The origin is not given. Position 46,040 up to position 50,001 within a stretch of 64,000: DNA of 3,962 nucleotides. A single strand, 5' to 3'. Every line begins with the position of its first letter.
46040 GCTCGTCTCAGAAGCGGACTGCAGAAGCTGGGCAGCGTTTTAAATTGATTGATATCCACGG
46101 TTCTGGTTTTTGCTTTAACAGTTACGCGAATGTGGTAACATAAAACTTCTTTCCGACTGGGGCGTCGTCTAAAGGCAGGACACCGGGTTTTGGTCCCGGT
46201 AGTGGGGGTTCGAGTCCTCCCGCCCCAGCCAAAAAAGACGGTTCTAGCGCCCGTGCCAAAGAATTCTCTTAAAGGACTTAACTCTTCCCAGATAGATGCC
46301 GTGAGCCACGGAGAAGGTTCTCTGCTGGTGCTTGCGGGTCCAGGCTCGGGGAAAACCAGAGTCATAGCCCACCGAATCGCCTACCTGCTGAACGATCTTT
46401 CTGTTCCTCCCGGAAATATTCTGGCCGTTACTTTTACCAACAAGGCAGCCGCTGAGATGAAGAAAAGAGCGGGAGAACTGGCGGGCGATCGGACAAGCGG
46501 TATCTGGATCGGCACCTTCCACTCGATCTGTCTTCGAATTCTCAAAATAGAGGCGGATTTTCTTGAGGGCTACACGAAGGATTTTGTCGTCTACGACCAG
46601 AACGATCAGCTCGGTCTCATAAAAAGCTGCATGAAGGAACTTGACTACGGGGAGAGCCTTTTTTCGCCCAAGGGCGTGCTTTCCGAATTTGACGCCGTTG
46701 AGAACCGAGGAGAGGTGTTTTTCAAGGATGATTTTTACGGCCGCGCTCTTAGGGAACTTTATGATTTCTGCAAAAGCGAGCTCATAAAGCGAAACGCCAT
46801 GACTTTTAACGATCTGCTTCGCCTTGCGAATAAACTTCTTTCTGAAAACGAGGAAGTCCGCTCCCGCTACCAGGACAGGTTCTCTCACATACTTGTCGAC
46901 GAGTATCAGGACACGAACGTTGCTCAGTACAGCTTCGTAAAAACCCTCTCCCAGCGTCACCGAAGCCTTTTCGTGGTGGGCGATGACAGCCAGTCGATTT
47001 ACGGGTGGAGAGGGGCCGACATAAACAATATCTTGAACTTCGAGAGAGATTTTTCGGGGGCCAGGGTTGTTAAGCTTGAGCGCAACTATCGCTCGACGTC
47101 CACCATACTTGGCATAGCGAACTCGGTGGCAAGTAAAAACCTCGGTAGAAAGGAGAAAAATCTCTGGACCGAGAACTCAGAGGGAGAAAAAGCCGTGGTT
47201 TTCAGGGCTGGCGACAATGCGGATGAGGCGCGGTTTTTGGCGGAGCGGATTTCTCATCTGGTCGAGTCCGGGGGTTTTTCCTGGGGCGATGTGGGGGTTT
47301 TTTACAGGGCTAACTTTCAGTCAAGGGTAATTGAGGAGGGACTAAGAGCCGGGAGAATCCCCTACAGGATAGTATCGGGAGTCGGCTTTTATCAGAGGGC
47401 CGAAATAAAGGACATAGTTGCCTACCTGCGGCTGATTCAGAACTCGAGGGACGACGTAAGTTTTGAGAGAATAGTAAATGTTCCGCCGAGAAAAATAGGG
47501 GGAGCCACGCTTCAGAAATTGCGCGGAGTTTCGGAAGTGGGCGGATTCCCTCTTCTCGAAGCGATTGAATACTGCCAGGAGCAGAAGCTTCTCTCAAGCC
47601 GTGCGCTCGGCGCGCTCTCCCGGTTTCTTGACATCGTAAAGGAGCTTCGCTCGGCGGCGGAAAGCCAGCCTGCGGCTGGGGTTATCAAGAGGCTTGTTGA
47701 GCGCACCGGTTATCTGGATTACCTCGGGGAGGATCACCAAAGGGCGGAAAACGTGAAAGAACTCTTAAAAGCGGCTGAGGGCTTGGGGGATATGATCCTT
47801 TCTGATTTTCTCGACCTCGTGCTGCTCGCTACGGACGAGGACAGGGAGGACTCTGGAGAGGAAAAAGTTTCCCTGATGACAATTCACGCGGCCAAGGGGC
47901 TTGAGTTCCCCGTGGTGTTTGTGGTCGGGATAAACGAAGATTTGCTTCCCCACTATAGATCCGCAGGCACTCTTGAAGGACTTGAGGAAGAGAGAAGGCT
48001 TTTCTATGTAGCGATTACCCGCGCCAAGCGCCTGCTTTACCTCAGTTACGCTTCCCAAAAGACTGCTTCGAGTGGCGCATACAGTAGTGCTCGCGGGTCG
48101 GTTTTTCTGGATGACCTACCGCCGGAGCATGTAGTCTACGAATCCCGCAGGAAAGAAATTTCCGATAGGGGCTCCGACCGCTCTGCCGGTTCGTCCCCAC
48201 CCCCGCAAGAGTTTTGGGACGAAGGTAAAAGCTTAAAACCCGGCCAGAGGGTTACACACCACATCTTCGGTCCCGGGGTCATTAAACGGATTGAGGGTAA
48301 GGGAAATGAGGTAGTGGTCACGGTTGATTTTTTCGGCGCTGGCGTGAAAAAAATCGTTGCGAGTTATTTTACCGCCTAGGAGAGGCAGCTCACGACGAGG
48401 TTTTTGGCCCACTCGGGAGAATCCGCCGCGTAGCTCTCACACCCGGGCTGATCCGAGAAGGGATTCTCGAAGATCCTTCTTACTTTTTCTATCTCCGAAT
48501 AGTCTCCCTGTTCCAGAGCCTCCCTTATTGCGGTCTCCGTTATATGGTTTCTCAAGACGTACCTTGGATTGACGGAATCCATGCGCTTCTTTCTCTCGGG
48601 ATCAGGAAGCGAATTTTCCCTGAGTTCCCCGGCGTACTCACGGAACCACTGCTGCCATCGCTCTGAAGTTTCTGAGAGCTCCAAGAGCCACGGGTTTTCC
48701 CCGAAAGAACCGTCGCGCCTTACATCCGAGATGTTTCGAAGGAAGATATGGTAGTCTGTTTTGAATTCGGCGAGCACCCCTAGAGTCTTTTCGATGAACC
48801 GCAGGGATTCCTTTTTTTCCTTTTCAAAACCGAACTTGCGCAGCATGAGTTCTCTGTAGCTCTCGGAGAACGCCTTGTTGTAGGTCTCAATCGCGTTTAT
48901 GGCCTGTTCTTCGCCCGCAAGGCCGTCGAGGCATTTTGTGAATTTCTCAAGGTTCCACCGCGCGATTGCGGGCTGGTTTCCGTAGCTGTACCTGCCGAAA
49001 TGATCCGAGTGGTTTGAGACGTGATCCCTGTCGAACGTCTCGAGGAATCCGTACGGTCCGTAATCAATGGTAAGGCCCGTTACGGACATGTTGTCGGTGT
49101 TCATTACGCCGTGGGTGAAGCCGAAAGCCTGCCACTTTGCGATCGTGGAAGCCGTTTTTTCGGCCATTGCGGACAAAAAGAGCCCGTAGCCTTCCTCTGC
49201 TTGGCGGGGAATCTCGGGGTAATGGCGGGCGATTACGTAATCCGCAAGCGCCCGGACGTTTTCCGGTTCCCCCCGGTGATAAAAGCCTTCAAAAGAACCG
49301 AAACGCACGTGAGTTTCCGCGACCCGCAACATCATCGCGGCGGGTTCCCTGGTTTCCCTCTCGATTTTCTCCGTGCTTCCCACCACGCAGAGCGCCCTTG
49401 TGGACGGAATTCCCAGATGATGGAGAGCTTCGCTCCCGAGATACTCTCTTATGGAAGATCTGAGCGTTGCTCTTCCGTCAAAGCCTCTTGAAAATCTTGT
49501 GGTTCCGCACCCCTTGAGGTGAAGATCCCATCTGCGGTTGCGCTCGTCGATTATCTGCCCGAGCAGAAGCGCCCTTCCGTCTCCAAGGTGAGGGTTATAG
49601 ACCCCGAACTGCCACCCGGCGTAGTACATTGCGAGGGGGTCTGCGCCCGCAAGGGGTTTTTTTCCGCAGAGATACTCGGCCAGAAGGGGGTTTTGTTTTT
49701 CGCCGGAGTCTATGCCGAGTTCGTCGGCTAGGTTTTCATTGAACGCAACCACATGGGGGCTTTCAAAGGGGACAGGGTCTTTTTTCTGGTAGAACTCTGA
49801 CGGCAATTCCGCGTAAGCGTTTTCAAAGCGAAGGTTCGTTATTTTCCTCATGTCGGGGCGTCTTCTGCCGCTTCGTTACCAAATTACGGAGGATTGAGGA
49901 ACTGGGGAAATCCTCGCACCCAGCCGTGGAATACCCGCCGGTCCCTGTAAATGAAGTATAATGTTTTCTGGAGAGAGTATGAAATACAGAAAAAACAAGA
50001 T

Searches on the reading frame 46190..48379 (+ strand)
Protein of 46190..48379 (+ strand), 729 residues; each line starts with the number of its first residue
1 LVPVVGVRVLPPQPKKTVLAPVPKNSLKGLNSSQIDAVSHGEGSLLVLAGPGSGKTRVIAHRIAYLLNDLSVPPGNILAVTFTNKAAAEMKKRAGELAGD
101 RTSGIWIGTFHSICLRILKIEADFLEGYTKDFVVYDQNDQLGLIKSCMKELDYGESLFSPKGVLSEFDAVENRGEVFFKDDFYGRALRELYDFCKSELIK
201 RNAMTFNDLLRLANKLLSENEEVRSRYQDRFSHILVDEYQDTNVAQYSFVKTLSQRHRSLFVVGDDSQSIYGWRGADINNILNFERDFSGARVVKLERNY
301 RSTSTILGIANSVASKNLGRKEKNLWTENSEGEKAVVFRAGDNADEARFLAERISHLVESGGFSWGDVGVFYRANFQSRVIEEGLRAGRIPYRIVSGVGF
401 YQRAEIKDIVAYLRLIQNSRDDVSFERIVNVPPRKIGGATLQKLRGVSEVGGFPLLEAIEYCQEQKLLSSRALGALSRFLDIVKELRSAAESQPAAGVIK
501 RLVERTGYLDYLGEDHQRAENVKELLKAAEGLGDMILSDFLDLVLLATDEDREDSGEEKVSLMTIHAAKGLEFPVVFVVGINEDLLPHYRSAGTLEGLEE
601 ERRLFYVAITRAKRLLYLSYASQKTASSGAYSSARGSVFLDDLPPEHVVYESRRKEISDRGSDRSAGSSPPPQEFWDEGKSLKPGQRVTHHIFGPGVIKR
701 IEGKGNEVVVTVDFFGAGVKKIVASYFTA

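Call 69: search_protein_families(library=pfam, proteins=[window:46190-48379:+])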
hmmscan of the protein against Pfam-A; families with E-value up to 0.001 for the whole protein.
window:46190-48379:+ (729 aa): 7 families
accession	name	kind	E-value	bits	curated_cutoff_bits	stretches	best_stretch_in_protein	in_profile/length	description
PF00580.27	UvrD-helicase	-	1.6e-78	264.5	23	1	30-288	1-270/271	UvrD/REP helicase N-terminal domain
PF13361.12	UvrD_C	-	5.7e-75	253.3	25.6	1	294-623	1-350/350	UvrD-like helicase C-terminal domain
PF13245.12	AAA_19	-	5.8e-24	85.2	25.1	1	40-272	9-132/134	AAA domain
PF13538.12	UvrD_C_2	-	4.8e-12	46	27.4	1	561-618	3-51/52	UvrD-like helicase C-terminal domain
PF01443.25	Viral_helicase1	-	2.4e-08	34.5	21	0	546-617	166-225/228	Viral superfamily 1 RNA helicase core domain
PF21196.3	PcrA_UvrD_tudor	-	5e-06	26.7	23.9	1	685-726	2-43/48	PcrA/UvrD tudor domain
PF13087.12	AAA_12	-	0.00062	19.8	27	0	551-617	130-189/195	AAA domain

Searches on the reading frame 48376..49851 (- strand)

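Call 69: search_protein_families(library=pfam, proteins=[window:48376-49851:-])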
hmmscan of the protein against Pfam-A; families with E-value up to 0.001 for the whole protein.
window:48376-49851:- (491 aa): 1 family
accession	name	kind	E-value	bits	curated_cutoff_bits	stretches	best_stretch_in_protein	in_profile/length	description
PF02696.19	SelO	-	4.3e-135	451.5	22.8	1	4-457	2-461/466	Protein adenylyltransferase SelO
